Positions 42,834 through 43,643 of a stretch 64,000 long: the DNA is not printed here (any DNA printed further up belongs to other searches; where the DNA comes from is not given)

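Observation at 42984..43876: Small metallophosphoesterase translationally coupled to an unknown 127-aa protein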

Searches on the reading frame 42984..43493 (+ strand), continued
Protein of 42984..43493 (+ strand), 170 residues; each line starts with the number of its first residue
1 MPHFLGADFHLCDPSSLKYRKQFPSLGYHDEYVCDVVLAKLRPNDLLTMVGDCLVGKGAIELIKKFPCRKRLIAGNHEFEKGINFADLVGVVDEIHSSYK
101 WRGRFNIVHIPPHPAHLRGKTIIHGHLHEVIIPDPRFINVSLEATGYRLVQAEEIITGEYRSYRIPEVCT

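Call 66: get_annotated_region(hit=H51, flank=3000)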
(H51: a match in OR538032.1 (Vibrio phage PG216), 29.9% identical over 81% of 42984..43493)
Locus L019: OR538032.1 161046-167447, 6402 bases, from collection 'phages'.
description: Vibrio phage PG216, complete genome.
organism: Vibrio phage PG216 (NCBI taxid 3073608)
taxonomy: Viruses; Duplodnaviria; Heunggongvirae; Uroviricota; Caudoviricetes; Straboviridae; Schizotequatrovirus
host: Vibrio parahaemolyticus G299; source: seawater; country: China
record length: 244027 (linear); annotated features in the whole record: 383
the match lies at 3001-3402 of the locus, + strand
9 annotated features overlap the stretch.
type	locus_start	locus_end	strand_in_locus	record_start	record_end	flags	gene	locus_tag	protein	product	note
CDS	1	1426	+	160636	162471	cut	-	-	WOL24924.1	anaerobic NTP reductase large subunit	G299_243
CDS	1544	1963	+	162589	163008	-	-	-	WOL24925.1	hypothetical protein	G299_244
CDS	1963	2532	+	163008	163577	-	-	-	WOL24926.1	hypothetical protein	G299_245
CDS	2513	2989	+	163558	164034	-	-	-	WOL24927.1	anaerobic NTP reductase small subunit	G299_246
CDS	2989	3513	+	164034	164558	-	-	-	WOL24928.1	putative serine/threonine protein phosphatase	G299_247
CDS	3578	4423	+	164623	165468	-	-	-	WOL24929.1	hypothetical protein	G299_248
CDS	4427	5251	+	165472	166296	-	-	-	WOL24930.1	hypothetical protein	G299_249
CDS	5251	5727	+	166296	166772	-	-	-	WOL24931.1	capsid vertex protein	G299_250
CDS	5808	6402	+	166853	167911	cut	-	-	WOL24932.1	DNA primase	gp61; gp61; requires interaction with gp41 helicase to synthesize RNA primers at unique template sequemces; primes ...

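Call 69: find_related_loci(query=A1, collection=viral_contigs, flank=4000)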
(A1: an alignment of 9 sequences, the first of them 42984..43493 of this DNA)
Query A1 (170 aa) in viral_contigs; peptide patterns used: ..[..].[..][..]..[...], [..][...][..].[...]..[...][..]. (x = any residue, [..] = any of these).
64 stretches matched a pattern; 5 encode a relative of the query (tblastn E <= 1e-3); 5 distinct loci.
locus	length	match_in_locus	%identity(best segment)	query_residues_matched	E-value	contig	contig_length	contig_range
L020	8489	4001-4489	62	1-164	4e-67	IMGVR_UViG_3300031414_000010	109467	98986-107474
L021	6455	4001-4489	62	1-164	5e-66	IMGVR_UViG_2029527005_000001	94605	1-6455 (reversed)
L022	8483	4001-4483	53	4-166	2e-53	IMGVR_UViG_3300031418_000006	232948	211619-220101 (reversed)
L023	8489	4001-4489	62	1-164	2e-65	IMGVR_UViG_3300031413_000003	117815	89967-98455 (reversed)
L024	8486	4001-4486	50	3-164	3e-51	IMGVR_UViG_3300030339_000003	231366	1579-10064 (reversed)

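Call 84: find_homologous_proteins(query=A2, max_evalue=1e-10)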
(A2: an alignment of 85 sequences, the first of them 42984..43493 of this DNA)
Query A2 (85 sequences) (170 aa, profile of the alignment): 797 proteins with E <= 1e-10 among 3935 candidates; the best 120 are listed.
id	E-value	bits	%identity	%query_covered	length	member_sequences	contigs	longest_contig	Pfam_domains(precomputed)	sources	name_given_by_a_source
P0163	3.1e-65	237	36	89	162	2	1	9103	-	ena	-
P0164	2.0e-64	234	38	89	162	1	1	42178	-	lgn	-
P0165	1.1e-63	232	34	89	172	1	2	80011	-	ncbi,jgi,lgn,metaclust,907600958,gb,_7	metaclust:\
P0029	2.1e-63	231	35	89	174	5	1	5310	PF12850.13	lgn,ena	-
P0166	8.3e-63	229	37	90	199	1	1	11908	-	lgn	-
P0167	1.5e-62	228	36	90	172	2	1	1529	-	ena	-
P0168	2.7e-62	227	37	85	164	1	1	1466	-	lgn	-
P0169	2.7e-62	227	33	88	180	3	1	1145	PF12850.13,PF00149.34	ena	-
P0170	3.3e-62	227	32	89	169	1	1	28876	-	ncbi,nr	ncbi:hypothetical protein N9937_00850 [bacterium]|nr:hypothetical protein [bacterium]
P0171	5.5e-62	226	34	89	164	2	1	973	-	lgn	-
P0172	8.1e-62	226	37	85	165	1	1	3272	-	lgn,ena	-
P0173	1.1e-61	225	37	89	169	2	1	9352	-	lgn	-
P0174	2.1e-61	224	34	89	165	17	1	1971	-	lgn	-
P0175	3.5e-61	224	31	90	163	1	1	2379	PF00149.34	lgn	-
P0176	3.5e-61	224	37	84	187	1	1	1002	-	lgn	-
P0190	9.9e-60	219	33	90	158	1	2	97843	PF12850.13,PF00149.34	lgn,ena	-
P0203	6.3e-59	216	28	93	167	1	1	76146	PF12850.13,PF00149.34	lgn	-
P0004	3.6e-58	214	66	97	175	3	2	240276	-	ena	-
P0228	5.0e-57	210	35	88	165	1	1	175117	PF00149.34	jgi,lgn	jgi:calcineurin-like phosphoesterase family protein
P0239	2.0e-56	208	30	94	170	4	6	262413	PF12850.13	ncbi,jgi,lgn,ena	jgi:calcineurin-like phosphoesterase family protein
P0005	6.5e-55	203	60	98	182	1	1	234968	-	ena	-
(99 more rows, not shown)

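Call 85: find_encoding_contigs(protein=P0239, flank=4000, max_places=2)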
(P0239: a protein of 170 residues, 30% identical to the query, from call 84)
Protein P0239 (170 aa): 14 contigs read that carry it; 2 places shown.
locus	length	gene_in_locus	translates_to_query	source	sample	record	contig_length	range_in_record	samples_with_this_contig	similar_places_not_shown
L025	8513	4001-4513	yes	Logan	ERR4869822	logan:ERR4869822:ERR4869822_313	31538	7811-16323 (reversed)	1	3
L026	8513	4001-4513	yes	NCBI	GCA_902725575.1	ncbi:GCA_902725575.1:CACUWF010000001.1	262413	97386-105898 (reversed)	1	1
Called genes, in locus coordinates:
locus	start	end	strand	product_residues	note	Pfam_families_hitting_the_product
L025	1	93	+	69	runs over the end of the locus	-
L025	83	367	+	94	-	-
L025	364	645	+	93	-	-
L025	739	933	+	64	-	-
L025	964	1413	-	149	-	PF19174:DUF5856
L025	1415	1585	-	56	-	-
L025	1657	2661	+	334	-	PF13671:AAA_33, PF03767:Acid_phosphat_B (faint), PF25109:HAD_PNKP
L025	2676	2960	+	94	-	-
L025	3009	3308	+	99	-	-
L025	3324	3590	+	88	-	-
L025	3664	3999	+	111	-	-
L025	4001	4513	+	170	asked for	PF12850:Metallophos_2 (weak)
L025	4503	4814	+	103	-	-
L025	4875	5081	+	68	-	-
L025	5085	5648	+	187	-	-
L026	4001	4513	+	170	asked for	PF12850:Metallophos_2 (weak)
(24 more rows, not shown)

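Call 86: find_encoding_contigs(protein=P0228, flank=4000, max_places=1)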
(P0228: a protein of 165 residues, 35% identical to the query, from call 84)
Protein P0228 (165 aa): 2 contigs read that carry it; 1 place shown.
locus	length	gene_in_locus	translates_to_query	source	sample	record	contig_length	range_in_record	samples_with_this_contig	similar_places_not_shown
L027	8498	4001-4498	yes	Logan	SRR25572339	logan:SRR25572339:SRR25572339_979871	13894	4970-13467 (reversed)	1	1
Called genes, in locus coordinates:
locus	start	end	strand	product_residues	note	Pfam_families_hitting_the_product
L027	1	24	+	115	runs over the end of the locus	-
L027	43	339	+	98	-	-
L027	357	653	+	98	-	-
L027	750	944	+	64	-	-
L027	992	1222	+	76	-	-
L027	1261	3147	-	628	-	-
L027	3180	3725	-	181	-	PF05118:Asp_Arg_Hydrox (weak)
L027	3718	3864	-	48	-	-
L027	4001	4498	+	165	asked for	PF00149:Metallophos (weak)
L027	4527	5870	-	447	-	PF23786:Baseplate_wedge (faint)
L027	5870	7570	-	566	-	PF21379:Gp6-like_1st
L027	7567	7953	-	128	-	PF04965:GPW_gp25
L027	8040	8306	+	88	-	-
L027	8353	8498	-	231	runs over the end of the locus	PF02562:PhoH, PF13604:AAA_30 (faint), PF13245:AAA_19 (weak)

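Call 87: find_encoding_contigs(protein=P0190, flank=4000, max_places=1)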
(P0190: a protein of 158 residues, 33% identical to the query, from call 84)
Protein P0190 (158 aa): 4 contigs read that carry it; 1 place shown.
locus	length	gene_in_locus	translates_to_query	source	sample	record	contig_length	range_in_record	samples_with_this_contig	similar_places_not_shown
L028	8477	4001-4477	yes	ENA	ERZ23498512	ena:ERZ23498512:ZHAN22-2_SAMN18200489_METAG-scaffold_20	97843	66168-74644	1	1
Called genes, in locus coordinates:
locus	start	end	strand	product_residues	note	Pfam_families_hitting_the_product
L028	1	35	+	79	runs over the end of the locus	-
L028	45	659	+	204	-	-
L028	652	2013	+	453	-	PF04851:ResIII, PF00270:DEAD, PF13604:AAA_30 (faint), PF00271:Helicase_C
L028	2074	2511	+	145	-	-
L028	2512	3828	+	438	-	PF01068:DNA_ligase_A_M, PF14743:DNA_ligase_OB_2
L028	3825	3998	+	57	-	-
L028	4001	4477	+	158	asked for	PF00149:Metallophos, PF12850:Metallophos_2 (weak)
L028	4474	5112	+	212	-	PF00149:Metallophos, PF12850:Metallophos_2 (weak)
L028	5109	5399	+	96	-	-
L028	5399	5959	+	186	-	PF04275:P-mevalo_kinase (weak), PF21448:DNMK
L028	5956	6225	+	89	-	-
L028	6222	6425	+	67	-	-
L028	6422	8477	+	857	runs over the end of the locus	PF01612:DNA_pol_A_exo1, PF13482:RNase_H_2 (weak), PF00476:DNA_pol_A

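Call 88: find_encoding_contigs(protein=P0203, flank=4000, max_places=1)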
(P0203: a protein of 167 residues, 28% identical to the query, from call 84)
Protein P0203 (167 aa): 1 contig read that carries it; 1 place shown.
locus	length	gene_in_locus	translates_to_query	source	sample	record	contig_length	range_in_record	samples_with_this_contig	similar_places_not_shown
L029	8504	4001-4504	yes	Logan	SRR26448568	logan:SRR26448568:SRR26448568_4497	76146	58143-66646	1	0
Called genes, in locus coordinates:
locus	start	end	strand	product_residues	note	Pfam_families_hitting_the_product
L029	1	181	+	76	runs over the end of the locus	-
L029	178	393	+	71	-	-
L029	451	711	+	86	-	-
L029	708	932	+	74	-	-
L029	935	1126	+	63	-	-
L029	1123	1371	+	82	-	-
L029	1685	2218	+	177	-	PF05732:RepL (weak)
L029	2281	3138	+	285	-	PF01068:DNA_ligase_A_M, PF14743:DNA_ligase_OB_2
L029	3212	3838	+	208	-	-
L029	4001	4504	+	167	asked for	PF00149:Metallophos (weak), PF12850:Metallophos_2 (weak)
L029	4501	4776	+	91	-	-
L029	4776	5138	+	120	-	-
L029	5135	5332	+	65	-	-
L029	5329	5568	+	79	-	-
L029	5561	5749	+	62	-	-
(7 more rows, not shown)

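Call 89: search_solved_structures(query=L028:4474-5109:+, max_evalue=0.01)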
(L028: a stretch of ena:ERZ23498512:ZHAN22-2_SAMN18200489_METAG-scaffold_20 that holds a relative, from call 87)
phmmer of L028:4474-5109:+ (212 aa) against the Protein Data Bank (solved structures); distinct sequences matched with E-value up to 0.01: 3.
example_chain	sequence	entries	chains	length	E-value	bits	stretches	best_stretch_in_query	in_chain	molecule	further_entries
3rl4_A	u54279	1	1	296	1.6e-42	148.8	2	83-208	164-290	Metallophosphoesterase MPPED2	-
3rl3_A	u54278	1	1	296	3.9e-41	144.2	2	83-208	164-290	Metallophosphoesterase MPPED2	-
3rl5_A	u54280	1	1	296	4.8e-40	140.7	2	83-208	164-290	Metallophosphoesterase MPPED2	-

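Call 93: search_protein_families(library=padloc, proteins=[window:42984-43493:+], max_evalue=0.01)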
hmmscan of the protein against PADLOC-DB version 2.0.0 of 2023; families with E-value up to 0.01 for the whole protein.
window:42984-43493:+ (170 aa): 0 families

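Call 97: find_related_loci(query=A5, collection=viral_contigs, flank=4000)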
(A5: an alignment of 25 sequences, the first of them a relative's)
Query A5 (162 aa) in viral_contigs; peptide patterns used: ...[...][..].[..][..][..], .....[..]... (x = any residue, [..] = any of these).
600 stretches matched a pattern (row limit reached: there are more); 549 encode a relative of the query (tblastn E <= 1e-3); the best 80 are kept; 80 distinct loci.
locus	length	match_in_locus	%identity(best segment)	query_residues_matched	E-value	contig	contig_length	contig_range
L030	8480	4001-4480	56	1-160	2e-58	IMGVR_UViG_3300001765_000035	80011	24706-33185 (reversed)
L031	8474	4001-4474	52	1-155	1e-53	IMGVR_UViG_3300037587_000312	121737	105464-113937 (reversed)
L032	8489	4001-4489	47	1-162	2e-50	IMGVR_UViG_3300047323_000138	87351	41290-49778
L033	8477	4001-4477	53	1-159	1e-50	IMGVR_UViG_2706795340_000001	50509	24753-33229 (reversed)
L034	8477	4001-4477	52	1-154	4e-50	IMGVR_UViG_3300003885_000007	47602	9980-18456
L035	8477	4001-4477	50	1-158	3e-50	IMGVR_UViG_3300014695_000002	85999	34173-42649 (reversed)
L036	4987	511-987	53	1-154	7e-50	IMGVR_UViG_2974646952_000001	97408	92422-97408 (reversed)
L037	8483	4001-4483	50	1-159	1e-49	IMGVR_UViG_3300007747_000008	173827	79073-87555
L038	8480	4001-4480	50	1-158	3e-49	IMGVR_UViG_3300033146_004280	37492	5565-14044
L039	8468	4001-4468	51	1-156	2e-48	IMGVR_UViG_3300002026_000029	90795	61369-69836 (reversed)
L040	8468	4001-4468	46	1-156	6e-48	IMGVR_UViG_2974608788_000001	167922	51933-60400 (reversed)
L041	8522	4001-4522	50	1-162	2e-47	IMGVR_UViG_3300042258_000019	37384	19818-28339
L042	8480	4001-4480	47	1-158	2e-47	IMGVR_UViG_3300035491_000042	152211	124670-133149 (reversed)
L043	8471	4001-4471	49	1-160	2e-46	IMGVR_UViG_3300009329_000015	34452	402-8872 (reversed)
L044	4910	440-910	50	1-154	6e-46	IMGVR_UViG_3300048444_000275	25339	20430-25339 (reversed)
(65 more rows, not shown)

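Call 102: search_protein_families(library=pfam, alignment_id=A6, max_evalue=0.0001)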
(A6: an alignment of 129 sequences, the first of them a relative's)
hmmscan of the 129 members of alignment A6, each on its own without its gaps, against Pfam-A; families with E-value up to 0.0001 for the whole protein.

A. member 1, L030:3626-3976:+ (117 aa): 0 families

B. families by the number of members that match (of 129 scanned): 42 families (the first 25 are shown)
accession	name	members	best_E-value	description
PF00149.33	Metallophos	3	4.6e-16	Calcineurin-like phosphoesterase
PF00136.26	DNA_pol_B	2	4.6e-23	DNA polymerase family B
PF03104.25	DNA_pol_B_exo1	2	1.1e-14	DNA polymerase family B, exonuclease domain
PF13671.12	AAA_33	2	2e-10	AAA domain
PF12850.12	Metallophos_2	2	1.1e-08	Calcineurin-like phosphoesterase superfamily domain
PF01367.25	5_3_exonuc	2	1.7e-06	5'-3' exonuclease, C-terminal SAM fold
PF02562.22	PhoH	1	6.4e-45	PhoH-like protein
PF25043.1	DUF7788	1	9.8e-44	Domain of unknown function (DUF7788)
PF00145.23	DNA_methylase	1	2.6e-39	C-5 cytosine-specific DNA methylase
PF01555.25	N6_N4_Mtase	1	1.1e-34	DNA methylase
PF03851.20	UvdE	1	2e-33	UV-endonuclease UvdE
PF00476.26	DNA_pol_A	1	1.2e-27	DNA polymerase family A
PF08804.16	gp32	1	1.2e-27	gp32 DNA binding protein like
PF10849.13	DUF2654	1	3.7e-27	Protein of unknown function (DUF2654)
PF07087.16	DUF1353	1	2e-24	Protein of unknown function (DUF1353)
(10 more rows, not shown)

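Call 103: search_protein_families(library=pfam, alignment_id=A7, max_evalue=0.0001)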
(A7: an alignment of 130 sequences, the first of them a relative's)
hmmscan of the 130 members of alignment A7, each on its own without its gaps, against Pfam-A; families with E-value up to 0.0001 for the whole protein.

A. member 1, L030:4494-5246:+ (251 aa): 1 family
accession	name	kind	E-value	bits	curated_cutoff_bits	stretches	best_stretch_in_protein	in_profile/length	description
PF12705.13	PDDEXK_1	-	4.9e-11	43.5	22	1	23-198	2-195/247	PD-(D/E)XK nuclease superfamily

B. families by the number of members that match (of 130 scanned): 53 families (the first 25 are shown)
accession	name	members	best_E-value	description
PF13392.12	HNH_3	3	9.5e-15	HNH endonuclease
PF03796.21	DnaB_C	3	5.4e-12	DnaB-like helicase C terminal domain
PF00149.33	Metallophos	2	7.2e-18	Calcineurin-like phosphoesterase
PF00166.26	Cpn10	2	2.8e-16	Chaperonin 10 Kd subunit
PF13793.12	Pribosyltran_N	2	1.4e-14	N-terminal domain of ribose phosphate pyrophosphokinase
PF00156.33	Pribosyltran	2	2.7e-12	Phosphoribosyl transferase domain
PF13481.12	AAA_25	2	2.8e-11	AAA domain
PF14572.12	Pribosyl_synth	2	2e-10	Phosphoribosyl synthetase-associated domain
PF09723.15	Zn_ribbon_8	2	1.7e-07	Zinc ribbon domain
PF01844.29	HNH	2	4.1e-05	HNH endonuclease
PF22885.1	DUF7020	1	4.9e-45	Domain of unknown function (DUF7020)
PF01668.23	SmpB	1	2.1e-38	SmpB protein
PF23804.1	DUF7179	1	1.1e-35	Family of unknown function (DUF7179)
PF20557.3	DnaT_2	1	1.7e-33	Putative DnaT-like ssDNA binding protein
PF02511.20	Thy1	1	2e-33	Thymidylate synthase complementing protein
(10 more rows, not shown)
